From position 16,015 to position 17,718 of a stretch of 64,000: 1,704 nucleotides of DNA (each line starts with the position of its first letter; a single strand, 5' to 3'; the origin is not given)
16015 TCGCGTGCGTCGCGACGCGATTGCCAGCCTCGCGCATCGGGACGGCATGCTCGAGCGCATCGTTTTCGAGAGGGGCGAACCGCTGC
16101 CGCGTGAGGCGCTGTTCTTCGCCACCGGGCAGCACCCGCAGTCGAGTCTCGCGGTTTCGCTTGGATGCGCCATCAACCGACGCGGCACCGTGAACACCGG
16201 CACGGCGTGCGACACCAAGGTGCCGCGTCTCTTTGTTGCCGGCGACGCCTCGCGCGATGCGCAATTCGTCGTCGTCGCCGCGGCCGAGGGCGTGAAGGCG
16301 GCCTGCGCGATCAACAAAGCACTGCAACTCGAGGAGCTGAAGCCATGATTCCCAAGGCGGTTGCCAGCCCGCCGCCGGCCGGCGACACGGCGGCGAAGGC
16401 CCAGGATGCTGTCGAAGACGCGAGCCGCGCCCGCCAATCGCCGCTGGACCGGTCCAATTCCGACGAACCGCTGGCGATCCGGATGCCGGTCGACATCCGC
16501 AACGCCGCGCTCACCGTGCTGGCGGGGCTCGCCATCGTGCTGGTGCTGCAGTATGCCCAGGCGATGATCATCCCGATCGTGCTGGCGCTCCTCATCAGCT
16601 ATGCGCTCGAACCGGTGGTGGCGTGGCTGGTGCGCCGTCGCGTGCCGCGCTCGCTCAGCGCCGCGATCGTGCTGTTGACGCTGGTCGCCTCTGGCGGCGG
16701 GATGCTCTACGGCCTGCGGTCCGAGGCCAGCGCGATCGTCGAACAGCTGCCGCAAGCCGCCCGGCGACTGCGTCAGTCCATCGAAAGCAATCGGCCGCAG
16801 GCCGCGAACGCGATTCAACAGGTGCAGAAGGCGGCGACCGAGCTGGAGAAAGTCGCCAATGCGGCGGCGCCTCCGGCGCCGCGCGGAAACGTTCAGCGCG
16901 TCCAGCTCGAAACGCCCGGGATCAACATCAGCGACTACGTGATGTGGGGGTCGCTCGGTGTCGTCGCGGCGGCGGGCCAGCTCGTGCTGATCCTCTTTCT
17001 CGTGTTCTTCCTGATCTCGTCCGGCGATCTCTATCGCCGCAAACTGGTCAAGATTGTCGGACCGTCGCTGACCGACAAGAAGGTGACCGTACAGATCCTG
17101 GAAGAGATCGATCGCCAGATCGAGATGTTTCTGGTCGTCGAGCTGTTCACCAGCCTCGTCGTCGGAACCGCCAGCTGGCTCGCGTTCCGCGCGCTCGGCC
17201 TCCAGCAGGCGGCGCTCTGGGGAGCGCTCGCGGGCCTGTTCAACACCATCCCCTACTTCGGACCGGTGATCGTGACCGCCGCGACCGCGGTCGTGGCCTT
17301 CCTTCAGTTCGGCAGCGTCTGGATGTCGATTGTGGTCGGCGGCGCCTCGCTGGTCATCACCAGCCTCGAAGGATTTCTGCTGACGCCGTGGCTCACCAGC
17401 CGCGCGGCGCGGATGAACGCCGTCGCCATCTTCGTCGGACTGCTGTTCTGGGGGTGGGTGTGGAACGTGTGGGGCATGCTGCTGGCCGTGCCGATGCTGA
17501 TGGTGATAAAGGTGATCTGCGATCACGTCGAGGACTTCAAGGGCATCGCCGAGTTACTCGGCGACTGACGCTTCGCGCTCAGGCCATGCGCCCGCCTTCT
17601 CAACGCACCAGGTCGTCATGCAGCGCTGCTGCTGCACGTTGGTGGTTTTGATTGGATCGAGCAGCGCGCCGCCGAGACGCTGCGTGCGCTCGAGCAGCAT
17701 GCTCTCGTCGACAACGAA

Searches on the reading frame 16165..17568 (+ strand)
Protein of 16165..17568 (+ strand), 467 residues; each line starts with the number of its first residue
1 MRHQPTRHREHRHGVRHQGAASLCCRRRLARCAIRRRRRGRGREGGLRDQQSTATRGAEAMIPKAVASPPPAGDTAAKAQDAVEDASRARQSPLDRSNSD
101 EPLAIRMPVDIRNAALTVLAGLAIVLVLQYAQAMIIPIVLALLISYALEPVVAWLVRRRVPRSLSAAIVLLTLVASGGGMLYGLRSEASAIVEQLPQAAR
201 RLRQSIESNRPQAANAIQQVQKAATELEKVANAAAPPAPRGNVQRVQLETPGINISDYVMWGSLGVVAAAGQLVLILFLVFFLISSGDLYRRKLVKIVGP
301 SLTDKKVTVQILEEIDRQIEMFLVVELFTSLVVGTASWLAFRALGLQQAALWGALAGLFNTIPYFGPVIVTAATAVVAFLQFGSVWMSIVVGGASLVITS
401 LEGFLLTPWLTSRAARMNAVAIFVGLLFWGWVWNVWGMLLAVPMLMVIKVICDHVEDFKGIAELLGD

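Call 34: search_protein_families(library=pfam, proteins=[window:16165-17568:+], max_evalue=0.00001)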
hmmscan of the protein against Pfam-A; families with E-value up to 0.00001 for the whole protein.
window:16165-17568:+ (467 aa): 1 family
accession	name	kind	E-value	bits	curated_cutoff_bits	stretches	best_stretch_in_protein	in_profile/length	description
PF01594.21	AI-2E_transport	-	7.6e-49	167.1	34.3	1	121-455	7-326/327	AI-2E family transporter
